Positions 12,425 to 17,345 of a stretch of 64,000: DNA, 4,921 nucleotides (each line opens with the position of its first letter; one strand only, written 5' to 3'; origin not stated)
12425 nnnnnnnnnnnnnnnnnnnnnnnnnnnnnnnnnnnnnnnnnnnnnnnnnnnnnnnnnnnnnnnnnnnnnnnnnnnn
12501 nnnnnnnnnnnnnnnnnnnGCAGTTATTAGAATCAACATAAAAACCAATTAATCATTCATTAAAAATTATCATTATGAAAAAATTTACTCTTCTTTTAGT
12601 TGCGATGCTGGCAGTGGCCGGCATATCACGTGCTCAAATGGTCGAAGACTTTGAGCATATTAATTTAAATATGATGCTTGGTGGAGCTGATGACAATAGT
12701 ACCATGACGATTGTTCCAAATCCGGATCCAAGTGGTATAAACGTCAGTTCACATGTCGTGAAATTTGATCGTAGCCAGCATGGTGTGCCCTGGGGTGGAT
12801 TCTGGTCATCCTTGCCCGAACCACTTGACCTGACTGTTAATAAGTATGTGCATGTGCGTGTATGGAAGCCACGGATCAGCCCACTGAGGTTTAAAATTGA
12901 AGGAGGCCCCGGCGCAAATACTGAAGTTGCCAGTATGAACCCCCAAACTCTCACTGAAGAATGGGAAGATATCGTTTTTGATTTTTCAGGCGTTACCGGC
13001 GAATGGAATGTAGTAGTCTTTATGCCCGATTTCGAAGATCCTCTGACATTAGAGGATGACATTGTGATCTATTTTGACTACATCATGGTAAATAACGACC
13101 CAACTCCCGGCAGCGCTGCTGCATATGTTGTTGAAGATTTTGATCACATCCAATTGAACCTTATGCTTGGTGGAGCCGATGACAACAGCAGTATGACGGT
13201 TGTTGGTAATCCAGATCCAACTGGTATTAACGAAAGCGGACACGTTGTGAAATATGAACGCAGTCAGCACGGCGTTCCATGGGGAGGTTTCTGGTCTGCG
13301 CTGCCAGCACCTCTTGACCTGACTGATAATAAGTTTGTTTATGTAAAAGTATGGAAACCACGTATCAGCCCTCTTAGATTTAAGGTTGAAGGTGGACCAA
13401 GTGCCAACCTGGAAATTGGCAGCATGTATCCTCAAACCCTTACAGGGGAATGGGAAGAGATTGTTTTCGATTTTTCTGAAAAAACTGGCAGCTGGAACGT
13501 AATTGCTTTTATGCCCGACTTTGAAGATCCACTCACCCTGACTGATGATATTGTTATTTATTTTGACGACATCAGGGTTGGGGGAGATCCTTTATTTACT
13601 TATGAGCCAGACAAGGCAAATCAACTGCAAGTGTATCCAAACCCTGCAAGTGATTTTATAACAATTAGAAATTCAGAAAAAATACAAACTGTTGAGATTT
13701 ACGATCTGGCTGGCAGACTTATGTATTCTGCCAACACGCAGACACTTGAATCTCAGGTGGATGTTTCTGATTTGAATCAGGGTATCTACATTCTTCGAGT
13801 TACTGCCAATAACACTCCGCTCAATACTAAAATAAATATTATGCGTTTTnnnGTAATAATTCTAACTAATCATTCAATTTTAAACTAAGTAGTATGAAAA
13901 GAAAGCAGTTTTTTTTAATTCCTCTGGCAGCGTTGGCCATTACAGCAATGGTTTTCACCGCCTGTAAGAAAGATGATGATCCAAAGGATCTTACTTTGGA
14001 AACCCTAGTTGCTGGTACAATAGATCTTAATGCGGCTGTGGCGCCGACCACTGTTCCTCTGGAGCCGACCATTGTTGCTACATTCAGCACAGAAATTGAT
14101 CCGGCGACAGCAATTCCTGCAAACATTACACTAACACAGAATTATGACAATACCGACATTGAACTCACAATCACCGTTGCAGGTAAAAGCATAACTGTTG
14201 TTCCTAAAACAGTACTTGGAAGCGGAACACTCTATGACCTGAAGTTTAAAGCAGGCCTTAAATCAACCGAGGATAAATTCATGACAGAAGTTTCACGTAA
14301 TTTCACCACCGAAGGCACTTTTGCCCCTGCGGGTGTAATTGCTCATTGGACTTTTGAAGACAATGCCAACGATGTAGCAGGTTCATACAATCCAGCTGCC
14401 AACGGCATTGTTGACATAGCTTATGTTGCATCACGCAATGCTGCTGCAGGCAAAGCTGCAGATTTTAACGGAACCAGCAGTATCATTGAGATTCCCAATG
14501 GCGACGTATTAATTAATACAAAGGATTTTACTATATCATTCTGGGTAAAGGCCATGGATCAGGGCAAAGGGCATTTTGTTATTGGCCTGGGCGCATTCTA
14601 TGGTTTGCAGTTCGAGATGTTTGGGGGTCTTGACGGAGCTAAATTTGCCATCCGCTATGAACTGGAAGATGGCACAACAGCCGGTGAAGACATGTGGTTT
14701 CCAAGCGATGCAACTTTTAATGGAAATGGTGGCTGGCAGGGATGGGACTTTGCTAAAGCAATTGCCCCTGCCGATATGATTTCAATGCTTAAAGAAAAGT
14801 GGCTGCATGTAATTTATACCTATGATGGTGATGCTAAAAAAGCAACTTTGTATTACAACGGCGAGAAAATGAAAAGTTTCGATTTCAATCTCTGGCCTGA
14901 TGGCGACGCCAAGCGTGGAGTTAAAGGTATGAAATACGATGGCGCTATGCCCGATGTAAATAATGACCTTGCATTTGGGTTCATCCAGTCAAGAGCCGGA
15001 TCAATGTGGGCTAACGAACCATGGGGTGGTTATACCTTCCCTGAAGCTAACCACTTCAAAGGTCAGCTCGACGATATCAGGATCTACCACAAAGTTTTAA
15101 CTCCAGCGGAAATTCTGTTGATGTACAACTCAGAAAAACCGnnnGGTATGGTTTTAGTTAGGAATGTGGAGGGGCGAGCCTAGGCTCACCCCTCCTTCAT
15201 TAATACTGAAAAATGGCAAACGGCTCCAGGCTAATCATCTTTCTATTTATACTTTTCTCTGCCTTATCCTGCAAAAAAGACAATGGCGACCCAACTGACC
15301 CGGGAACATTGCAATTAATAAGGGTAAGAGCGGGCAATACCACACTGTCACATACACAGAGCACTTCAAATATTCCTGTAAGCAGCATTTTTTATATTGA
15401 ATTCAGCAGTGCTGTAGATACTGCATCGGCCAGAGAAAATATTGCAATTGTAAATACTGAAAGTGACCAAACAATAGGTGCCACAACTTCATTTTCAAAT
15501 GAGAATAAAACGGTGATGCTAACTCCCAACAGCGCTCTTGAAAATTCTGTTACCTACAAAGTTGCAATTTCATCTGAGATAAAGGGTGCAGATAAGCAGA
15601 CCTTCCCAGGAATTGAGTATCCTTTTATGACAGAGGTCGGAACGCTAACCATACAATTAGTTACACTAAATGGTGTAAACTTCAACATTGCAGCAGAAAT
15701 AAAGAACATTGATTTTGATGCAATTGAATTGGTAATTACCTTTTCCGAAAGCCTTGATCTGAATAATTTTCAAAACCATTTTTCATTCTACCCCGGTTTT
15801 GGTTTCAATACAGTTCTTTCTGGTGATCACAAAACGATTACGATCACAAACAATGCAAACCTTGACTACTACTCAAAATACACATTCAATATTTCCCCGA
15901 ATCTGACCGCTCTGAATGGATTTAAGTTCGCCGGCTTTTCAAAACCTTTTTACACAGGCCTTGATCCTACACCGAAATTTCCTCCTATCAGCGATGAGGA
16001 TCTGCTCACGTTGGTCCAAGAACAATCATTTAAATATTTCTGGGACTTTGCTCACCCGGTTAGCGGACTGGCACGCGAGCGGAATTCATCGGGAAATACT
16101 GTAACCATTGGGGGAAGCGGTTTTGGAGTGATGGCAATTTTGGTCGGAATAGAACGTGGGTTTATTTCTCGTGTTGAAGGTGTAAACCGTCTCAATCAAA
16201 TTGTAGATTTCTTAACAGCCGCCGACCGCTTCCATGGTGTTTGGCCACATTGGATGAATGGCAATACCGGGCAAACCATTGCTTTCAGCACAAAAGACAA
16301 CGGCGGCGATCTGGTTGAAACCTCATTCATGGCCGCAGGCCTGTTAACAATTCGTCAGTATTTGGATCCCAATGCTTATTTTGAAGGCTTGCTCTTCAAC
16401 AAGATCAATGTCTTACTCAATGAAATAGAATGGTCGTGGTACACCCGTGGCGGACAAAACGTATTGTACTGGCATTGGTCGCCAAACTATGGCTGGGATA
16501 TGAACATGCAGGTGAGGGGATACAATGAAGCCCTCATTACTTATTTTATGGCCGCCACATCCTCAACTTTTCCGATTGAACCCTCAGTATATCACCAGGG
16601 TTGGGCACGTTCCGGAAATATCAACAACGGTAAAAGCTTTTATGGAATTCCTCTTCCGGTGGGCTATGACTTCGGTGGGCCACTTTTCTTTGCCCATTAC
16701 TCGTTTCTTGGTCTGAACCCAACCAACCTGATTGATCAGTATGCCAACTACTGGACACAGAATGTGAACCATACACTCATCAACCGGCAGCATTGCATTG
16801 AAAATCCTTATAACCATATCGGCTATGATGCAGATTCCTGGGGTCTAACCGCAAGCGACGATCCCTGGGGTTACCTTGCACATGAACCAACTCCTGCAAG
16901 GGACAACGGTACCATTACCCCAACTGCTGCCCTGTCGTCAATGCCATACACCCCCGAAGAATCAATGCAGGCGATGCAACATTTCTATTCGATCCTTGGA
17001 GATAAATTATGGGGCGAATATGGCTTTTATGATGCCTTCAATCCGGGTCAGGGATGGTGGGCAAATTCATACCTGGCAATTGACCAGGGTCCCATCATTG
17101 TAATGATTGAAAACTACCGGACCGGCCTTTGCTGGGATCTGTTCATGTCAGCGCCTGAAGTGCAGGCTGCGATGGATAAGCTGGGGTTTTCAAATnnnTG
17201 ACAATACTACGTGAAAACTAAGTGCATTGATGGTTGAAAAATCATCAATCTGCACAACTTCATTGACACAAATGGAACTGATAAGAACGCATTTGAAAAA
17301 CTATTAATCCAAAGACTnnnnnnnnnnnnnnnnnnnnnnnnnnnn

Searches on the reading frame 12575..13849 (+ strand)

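Call 5: search_protein_families(library=pfam, proteins=[window:12575-13849:+], max_evalue=0.01)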
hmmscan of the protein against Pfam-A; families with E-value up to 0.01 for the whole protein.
window:12575-13849:+ (425 aa): 1 family
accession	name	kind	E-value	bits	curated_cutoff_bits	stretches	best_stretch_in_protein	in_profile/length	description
PF18962.6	Por_Secre_tail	-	1.8e-15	57.4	27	1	353-420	1-73/75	Secretion system C-terminal sorting domain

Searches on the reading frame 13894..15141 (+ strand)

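Call 5: search_protein_families(library=pfam, proteins=[window:13894-15141:+], max_evalue=0.01)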
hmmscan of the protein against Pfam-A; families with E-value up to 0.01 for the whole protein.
window:13894-15141:+ (416 aa): 2 families
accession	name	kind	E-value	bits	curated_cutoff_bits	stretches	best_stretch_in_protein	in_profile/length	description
PF13385.13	Laminin_G_3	-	2.3e-16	60.7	27.6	2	192-332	1-108/151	Concanavalin A-like lectin/glucanases superfamily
PF13205.12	Big_5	-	2.6e-09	38.2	23.6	1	51-139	16-105/105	Bacterial Ig-like domain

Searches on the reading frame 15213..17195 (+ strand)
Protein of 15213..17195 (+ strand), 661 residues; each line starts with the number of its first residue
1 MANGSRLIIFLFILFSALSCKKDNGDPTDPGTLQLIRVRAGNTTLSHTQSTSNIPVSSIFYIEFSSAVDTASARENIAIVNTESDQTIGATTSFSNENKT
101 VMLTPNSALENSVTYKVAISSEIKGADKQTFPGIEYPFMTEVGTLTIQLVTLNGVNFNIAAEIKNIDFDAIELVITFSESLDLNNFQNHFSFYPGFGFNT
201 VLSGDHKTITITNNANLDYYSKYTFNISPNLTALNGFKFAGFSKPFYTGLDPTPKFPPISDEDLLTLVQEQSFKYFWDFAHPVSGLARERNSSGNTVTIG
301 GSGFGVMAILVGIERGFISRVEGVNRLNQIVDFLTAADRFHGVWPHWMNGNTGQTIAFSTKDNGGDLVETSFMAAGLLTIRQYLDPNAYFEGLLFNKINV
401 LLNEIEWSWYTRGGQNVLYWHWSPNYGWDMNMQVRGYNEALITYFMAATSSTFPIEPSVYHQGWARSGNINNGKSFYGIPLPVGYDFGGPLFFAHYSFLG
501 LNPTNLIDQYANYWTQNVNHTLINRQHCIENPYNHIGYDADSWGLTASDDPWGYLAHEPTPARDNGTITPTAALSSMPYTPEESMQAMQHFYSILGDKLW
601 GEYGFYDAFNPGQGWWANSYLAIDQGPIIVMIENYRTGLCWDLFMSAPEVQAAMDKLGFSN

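Call 5: search_protein_families(library=pfam, proteins=[window:15213-17195:+], max_evalue=0.01)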
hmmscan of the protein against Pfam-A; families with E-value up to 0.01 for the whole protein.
window:15213-17195:+ (661 aa): 2 families
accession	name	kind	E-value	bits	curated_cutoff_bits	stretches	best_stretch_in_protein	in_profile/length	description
PF10091.15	Glycoamylase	-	8e-75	251.6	27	1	432-647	2-220/221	Putative glucoamylase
PF13205.12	Big_5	-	2.6e-15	57.4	23.6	2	49-130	14-94/105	Bacterial Ig-like domain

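Call 75: search_solved_structures(query=window:15213-17195:+, max_evalue=0.00001)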
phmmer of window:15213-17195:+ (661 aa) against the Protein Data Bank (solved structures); distinct sequences matched with E-value up to 0.00001: 7.
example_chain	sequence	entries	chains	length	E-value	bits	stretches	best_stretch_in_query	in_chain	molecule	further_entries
4gl3_A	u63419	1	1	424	6.8e-159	533.6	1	258-660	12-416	putative glucoamylase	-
5gzk_A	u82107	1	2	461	2.9e-153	515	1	258-660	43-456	Uncharacterized protein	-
5gzh_A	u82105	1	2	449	4.8e-153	514.3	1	259-660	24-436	Endo-beta-1,2-glucanase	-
3eu8_A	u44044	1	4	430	1.8e-143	482.7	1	258-660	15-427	putative glucoamylase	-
4qt9_A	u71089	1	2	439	1.7e-139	469.5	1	257-660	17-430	putative glucoamylase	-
5z06_A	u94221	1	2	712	1.3e-125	423.7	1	258-657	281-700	BDI_3064 protein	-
8xul_A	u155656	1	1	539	7e-40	140.3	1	250-660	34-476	XCC2207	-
